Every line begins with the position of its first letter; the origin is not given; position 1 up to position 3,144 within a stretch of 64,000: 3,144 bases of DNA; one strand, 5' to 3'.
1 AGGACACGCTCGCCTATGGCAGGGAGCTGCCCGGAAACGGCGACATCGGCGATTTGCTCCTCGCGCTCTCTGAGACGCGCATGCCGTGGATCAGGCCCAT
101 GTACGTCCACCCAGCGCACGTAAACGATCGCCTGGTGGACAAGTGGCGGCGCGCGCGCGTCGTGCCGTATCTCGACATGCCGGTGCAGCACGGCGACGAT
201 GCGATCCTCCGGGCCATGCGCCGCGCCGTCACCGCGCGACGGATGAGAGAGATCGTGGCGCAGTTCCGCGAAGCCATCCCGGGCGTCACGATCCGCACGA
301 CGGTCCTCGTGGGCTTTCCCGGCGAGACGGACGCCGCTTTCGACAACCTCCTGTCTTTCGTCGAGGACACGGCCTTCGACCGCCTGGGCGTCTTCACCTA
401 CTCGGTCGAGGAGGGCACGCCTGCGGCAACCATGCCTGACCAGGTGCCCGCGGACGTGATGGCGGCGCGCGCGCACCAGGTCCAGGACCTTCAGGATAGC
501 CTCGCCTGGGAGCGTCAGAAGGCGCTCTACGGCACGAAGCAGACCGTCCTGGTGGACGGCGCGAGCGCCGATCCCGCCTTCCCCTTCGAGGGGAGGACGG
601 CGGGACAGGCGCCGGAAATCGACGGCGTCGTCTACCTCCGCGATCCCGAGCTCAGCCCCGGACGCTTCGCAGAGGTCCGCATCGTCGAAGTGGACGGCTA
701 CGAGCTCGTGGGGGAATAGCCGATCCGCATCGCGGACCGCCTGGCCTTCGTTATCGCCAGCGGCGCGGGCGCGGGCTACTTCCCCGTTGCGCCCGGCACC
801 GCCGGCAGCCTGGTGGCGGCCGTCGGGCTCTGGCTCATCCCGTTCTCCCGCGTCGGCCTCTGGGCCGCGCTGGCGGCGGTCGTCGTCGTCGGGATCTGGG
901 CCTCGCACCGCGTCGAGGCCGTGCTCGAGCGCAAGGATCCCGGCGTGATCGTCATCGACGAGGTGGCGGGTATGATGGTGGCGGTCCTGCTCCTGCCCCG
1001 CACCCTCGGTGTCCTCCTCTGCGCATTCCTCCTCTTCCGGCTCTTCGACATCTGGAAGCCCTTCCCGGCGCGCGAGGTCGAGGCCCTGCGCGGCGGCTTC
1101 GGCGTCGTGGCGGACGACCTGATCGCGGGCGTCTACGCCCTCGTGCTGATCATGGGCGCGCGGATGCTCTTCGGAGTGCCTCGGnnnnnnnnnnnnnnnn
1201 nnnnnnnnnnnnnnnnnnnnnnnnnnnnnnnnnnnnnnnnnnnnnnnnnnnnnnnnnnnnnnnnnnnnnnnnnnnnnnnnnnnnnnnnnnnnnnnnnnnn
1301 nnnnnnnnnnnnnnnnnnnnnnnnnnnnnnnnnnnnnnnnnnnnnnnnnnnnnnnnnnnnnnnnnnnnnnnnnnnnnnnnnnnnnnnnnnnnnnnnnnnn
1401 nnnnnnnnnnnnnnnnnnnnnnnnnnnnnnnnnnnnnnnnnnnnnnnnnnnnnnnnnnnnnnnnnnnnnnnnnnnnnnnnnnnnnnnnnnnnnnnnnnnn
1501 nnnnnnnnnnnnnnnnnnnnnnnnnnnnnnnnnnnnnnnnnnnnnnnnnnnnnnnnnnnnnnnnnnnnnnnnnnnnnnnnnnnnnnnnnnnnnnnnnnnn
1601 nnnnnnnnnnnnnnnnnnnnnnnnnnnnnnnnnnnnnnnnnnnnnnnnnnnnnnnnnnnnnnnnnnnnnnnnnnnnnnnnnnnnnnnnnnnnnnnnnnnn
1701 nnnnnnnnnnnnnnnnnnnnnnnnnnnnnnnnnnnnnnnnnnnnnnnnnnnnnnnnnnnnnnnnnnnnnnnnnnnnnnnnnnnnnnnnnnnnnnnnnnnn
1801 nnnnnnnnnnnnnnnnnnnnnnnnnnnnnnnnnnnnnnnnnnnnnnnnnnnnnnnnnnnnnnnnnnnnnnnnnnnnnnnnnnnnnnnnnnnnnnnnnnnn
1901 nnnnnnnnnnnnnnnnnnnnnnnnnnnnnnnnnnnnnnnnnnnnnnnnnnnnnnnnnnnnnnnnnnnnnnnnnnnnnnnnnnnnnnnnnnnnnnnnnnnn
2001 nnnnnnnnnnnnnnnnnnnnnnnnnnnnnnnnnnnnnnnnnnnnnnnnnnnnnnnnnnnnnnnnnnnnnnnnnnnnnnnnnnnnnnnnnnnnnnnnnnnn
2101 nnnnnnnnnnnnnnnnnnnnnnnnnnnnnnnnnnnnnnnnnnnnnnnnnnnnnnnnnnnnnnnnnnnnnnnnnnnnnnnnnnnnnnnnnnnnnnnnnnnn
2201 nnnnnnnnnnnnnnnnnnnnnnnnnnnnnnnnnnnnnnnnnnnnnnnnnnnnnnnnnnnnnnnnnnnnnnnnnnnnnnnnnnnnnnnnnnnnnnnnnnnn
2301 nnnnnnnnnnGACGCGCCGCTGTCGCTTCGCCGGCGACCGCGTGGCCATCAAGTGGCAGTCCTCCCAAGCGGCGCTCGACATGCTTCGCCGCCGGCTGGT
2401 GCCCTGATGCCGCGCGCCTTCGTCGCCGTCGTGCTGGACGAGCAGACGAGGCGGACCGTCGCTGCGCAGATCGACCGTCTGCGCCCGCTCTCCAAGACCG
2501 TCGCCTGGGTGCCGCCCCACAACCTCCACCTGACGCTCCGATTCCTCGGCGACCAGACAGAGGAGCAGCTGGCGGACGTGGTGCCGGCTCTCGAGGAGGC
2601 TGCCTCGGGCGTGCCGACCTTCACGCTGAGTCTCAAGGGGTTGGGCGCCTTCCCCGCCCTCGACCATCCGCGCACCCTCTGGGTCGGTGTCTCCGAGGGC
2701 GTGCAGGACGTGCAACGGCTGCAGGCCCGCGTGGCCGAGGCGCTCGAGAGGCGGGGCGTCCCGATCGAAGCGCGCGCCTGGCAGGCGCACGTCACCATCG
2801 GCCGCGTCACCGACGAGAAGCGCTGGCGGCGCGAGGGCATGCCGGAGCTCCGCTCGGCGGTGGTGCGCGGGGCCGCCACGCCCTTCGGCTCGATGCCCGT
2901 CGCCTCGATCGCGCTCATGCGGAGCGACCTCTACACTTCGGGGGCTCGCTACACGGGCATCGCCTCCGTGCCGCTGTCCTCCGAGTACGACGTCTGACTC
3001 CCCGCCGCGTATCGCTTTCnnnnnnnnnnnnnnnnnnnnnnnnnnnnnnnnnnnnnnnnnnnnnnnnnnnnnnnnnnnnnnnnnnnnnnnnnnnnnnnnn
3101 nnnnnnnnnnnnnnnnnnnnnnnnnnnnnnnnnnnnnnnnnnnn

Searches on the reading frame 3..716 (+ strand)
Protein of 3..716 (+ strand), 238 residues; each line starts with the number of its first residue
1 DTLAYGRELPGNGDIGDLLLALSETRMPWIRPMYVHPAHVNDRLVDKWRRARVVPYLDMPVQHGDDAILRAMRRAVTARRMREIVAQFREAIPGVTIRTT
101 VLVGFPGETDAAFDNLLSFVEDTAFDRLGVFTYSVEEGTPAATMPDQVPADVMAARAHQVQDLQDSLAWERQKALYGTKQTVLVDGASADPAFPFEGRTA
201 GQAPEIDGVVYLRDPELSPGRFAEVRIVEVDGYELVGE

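Call 29: search_protein_families(library=pfam, proteins=[window:3-716:+], max_evalue=0.00001)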
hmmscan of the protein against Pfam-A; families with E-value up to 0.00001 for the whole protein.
window:3-716:+ (238 aa): 2 families
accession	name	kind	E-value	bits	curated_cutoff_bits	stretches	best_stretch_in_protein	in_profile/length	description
PF18693.7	TRAM_2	-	6.6e-15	55.5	27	1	177-238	2-61/63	TRAM domain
PF04055.27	Radical_SAM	-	6.1e-11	43.2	29.5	1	14-120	61-166/166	Radical SAM superfamily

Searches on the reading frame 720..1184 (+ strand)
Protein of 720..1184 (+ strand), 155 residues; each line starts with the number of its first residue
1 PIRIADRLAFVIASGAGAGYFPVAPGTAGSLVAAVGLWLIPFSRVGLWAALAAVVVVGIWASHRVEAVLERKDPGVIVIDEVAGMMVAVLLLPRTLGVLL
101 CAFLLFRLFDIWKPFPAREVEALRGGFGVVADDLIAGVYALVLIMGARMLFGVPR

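Call 29: search_protein_families(library=pfam, proteins=[window:720-1184:+], max_evalue=0.00001)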
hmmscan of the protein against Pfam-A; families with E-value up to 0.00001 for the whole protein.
window:720-1184:+ (155 aa): 1 family
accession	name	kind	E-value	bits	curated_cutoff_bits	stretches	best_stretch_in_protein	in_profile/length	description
PF04608.18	PgpA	-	3.2e-41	141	28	1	11-147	1-140/141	Phosphatidylglycerophosphatase A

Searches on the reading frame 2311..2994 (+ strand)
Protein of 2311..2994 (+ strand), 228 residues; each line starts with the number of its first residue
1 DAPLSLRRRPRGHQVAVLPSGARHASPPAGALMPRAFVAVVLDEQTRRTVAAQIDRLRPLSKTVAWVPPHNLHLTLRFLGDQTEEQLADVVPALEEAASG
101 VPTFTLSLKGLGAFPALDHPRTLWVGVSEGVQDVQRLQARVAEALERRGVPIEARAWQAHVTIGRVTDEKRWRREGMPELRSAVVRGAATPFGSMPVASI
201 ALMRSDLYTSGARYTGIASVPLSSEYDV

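Call 29: search_protein_families(library=pfam, proteins=[window:2311-2994:+], max_evalue=0.00001)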
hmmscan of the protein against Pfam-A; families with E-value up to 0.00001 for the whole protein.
window:2311-2994:+ (228 aa): 3 families
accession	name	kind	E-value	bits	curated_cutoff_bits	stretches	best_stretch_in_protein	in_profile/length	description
PF02834.22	LigT_PEase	-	1.5e-23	83.2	23.3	1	44-124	5-87/87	LigT like Phosphoesterase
PF13563.12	2_5_RNA_ligase2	-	2.4e-18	67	27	1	49-206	4-149/152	2'-5' RNA ligase superfamily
PF10469.15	AKAP7_NLS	-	8.8e-09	36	24.4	1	62-222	33-208/208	AKAP7 2'5' RNA ligase-like domain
